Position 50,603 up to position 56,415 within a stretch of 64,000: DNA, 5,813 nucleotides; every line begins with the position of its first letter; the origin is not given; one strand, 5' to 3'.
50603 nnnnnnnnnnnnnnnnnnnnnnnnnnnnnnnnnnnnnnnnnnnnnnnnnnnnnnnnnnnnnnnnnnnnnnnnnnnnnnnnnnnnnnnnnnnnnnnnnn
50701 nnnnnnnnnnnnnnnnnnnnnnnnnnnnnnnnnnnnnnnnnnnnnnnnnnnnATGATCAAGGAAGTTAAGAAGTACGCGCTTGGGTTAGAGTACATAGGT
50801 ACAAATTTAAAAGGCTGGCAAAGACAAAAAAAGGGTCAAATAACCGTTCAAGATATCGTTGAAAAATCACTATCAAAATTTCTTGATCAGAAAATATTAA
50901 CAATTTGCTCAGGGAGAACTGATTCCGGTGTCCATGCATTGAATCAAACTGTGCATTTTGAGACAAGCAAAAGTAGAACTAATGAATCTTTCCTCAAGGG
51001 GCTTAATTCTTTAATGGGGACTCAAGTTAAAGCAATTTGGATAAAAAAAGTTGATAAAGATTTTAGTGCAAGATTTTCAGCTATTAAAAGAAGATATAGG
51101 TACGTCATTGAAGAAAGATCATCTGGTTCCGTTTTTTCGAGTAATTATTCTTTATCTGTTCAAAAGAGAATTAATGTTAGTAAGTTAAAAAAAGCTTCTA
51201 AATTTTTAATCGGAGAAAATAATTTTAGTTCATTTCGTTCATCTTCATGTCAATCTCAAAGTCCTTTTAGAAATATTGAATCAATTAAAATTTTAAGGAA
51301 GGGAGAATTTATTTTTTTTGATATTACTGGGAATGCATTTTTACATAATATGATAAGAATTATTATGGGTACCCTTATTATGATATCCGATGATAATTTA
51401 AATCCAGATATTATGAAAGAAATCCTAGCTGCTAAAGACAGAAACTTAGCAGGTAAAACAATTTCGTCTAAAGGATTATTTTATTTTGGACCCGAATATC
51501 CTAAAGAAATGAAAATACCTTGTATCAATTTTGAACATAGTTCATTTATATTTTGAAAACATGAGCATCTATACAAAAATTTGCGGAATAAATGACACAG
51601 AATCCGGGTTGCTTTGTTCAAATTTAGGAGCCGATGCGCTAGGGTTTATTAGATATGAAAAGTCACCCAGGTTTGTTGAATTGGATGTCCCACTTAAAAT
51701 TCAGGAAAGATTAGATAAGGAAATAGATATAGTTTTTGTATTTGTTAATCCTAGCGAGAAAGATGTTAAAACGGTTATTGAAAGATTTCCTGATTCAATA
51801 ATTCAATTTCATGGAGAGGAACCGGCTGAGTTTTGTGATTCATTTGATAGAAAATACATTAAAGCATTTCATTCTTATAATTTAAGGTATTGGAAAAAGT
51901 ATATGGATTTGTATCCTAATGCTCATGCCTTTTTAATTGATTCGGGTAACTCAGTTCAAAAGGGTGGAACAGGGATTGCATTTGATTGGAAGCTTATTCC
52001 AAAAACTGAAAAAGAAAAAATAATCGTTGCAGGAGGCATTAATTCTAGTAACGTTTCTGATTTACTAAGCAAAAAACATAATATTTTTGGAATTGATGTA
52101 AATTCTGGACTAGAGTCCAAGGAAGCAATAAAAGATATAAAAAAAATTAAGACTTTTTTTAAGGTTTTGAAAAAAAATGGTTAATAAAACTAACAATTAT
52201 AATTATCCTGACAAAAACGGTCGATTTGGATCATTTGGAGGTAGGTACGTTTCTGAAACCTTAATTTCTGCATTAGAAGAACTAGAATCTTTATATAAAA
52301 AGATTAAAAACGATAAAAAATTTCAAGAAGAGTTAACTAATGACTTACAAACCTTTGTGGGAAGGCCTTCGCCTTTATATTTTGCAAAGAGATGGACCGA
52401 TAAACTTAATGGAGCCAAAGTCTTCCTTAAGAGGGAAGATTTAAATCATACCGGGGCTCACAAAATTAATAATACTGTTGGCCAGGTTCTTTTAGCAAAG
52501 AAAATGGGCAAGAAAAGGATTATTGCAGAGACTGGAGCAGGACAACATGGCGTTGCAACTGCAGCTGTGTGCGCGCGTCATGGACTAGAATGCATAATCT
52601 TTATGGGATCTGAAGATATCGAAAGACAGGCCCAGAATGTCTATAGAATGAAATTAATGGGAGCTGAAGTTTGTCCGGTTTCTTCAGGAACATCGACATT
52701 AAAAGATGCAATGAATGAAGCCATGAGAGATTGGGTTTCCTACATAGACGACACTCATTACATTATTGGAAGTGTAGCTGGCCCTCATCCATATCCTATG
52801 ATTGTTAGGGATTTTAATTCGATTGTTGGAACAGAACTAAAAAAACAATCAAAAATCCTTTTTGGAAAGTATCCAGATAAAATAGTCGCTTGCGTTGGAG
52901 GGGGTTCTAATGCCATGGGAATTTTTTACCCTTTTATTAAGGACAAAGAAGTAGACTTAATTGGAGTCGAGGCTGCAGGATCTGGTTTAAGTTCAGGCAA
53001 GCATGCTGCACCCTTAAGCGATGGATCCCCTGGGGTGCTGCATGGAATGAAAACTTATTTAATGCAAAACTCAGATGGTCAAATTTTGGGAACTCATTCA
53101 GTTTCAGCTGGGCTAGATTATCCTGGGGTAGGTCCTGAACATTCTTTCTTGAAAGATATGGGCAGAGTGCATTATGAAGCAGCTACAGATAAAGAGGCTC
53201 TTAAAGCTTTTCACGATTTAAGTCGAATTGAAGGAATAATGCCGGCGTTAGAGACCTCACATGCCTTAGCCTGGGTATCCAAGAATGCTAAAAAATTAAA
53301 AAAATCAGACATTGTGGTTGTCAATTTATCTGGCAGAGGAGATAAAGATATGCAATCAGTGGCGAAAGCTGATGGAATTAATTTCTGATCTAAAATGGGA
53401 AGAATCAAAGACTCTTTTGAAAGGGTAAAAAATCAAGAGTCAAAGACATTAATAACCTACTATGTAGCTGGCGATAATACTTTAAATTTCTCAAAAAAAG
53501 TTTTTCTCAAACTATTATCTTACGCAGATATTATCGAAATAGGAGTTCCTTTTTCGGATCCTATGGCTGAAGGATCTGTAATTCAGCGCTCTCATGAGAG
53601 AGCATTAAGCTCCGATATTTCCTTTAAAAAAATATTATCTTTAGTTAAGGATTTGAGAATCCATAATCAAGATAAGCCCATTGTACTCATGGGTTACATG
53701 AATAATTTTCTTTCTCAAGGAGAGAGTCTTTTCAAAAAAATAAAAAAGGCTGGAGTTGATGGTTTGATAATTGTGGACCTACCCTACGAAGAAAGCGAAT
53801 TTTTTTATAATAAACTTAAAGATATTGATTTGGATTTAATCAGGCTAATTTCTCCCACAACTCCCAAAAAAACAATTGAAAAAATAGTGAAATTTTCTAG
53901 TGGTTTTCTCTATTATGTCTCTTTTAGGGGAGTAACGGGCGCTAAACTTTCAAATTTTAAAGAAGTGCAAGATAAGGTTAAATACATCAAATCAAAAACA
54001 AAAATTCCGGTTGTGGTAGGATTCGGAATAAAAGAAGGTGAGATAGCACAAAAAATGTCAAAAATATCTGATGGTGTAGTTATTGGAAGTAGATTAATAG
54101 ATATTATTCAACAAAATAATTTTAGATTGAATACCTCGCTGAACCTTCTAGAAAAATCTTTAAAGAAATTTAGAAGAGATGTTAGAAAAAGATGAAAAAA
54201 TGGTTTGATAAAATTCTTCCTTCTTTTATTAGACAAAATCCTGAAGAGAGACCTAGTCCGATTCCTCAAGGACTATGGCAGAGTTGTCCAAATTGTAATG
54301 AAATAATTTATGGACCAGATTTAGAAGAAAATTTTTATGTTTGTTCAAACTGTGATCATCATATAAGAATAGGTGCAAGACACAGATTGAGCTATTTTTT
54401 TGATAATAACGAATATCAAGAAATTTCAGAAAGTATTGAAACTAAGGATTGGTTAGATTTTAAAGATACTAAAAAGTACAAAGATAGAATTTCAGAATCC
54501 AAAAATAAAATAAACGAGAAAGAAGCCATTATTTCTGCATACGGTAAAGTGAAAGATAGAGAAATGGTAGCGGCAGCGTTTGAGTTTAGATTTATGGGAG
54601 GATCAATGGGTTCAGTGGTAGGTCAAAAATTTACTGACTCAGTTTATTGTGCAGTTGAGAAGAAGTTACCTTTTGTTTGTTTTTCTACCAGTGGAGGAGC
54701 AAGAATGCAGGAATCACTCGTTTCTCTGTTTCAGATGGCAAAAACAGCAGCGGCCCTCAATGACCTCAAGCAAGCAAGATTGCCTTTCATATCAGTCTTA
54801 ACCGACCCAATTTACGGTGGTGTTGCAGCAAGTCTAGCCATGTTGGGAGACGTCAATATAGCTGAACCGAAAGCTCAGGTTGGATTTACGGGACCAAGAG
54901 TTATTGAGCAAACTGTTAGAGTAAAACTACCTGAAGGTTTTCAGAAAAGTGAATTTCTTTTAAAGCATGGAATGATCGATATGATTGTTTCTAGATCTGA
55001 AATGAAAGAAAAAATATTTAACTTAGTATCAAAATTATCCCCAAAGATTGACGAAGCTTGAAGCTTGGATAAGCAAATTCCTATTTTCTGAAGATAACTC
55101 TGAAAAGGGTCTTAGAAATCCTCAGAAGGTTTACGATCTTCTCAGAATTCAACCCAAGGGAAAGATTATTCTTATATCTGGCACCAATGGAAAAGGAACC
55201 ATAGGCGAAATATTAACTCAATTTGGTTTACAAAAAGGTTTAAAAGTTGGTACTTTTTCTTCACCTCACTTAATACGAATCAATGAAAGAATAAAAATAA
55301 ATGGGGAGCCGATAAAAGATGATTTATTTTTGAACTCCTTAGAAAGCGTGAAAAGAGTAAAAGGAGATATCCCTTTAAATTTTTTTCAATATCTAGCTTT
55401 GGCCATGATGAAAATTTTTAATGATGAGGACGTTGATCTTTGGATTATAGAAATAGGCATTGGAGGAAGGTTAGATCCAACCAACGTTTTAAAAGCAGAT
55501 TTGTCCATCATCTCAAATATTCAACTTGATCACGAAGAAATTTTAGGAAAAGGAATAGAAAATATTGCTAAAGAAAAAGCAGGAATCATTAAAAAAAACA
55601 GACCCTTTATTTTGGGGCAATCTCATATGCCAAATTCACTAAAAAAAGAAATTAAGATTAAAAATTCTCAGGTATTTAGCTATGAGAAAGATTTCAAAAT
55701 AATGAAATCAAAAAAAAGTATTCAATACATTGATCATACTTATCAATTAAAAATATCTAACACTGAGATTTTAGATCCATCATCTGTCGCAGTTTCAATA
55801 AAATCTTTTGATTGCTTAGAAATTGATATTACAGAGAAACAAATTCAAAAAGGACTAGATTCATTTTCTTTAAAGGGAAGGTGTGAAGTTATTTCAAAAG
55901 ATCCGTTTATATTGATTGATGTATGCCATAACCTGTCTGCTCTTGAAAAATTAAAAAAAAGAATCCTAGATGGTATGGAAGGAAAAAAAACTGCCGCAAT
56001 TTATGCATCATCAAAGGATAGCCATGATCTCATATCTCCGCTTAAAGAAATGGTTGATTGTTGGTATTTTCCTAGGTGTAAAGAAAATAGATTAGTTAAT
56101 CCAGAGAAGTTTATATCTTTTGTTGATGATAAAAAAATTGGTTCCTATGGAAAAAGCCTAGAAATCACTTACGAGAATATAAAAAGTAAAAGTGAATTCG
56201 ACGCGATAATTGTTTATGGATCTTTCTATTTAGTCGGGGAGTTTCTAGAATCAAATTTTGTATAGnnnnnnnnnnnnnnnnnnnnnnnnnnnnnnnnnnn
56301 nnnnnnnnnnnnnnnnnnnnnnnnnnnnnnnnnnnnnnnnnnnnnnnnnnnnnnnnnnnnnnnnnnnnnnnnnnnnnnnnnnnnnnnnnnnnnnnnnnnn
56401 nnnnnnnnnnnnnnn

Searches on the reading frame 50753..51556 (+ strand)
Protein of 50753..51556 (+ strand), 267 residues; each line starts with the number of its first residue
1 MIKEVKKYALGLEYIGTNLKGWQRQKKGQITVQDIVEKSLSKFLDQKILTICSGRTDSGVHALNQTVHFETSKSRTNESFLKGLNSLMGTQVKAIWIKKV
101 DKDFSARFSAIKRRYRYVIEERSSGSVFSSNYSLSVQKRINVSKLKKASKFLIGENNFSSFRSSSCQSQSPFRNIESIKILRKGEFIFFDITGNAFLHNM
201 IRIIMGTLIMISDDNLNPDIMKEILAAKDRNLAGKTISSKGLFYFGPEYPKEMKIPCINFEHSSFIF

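Call 11: search_protein_families(library=pfam, proteins=[window:50753-51556:+], max_evalue=0.00001)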
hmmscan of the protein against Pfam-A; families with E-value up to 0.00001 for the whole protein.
window:50753-51556:+ (267 aa): 1 family
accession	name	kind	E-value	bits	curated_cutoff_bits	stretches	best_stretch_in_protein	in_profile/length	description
PF01416.25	PseudoU_synth_1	-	1.9e-35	122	23.3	2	148-250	1-108/108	tRNA pseudouridine synthase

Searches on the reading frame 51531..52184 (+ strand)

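Call 11: search_protein_families(library=pfam, proteins=[window:51531-52184:+], max_evalue=0.00001)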
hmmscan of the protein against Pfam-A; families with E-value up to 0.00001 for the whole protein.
window:51531-52184:+ (217 aa): 1 family
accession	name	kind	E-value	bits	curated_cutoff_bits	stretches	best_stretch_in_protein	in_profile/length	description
PF00697.28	PRAI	-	5.6e-36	124.5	22.7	1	16-211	2-192/193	N-(5'phosphoribosyl)anthranilate (PRA) isomerase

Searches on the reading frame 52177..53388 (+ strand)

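Call 11: search_protein_families(library=pfam, proteins=[window:52177-53388:+], max_evalue=0.00001)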
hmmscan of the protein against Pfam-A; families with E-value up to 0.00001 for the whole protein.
window:52177-53388:+ (403 aa): 1 family
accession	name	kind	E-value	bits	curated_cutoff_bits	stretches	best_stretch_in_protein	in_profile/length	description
PF00291.31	PALP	-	3e-41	142.1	35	1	62-386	5-295/295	Pyridoxal-phosphate dependent enzyme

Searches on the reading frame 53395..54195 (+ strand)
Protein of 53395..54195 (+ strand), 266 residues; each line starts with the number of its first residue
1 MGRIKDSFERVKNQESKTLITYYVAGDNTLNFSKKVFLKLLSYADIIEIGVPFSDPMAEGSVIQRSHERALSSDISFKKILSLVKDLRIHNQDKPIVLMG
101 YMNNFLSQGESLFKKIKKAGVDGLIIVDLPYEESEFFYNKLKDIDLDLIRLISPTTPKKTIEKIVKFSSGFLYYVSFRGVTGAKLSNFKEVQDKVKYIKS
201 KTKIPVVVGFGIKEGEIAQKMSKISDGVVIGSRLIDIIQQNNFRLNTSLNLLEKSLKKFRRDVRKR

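Call 11: search_protein_families(library=pfam, proteins=[window:53395-54195:+], max_evalue=0.00001)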
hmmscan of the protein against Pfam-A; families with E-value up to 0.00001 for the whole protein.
window:53395-54195:+ (266 aa): 1 family
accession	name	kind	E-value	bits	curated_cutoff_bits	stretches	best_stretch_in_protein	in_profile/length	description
PF00290.26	Trp_syntA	-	5.1e-76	255.5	27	1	8-259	1-254/259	Tryptophan synthase alpha chain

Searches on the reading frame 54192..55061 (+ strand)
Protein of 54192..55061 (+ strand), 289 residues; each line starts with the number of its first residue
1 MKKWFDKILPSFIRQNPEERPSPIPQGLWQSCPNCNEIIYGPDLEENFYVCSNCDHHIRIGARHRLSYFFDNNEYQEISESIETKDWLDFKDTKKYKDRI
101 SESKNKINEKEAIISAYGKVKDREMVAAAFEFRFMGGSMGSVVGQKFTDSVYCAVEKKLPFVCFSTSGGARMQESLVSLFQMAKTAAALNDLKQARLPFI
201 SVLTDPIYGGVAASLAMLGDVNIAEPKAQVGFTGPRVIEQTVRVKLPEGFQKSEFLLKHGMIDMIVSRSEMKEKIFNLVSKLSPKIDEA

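Call 11: search_protein_families(library=pfam, proteins=[window:54192-55061:+], max_evalue=0.00001)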
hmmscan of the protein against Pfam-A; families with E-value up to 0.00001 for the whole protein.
window:54192-55061:+ (289 aa): 2 families
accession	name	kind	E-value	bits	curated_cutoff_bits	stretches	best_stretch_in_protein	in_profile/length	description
PF01039.27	Carboxyl_trans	-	5.3e-18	65.3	22.3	1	99-241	33-176/493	Carboxyl transferase domain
PF17848.7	Zn_ribbon_ACC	-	3e-08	34.1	24.5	1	29-54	1-26/26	Acetyl-CoA carboxylase zinc finger domain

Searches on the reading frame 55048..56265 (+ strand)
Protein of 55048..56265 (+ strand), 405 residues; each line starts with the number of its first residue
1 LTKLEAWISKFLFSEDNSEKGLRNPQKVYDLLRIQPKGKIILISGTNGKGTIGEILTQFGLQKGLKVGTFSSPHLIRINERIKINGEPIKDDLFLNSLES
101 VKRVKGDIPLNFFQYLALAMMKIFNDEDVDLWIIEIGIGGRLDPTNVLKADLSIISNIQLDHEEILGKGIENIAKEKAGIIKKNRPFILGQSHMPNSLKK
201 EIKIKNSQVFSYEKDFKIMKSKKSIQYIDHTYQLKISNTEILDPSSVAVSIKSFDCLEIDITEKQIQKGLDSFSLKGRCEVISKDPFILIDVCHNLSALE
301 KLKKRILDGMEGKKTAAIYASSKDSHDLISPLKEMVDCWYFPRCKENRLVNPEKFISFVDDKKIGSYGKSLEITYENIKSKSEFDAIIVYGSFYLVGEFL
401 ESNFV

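Call 59: search_protein_families(library=pfam, proteins=[window:55048-56265:+], max_evalue=0.001)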
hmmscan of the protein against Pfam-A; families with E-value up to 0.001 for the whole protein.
window:55048-56265:+ (405 aa): 1 family
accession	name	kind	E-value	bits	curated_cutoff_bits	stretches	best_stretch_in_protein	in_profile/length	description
PF08245.18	Mur_ligase_M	-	6.7e-08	33.2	24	1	43-238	1-172/200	Mur ligase middle domain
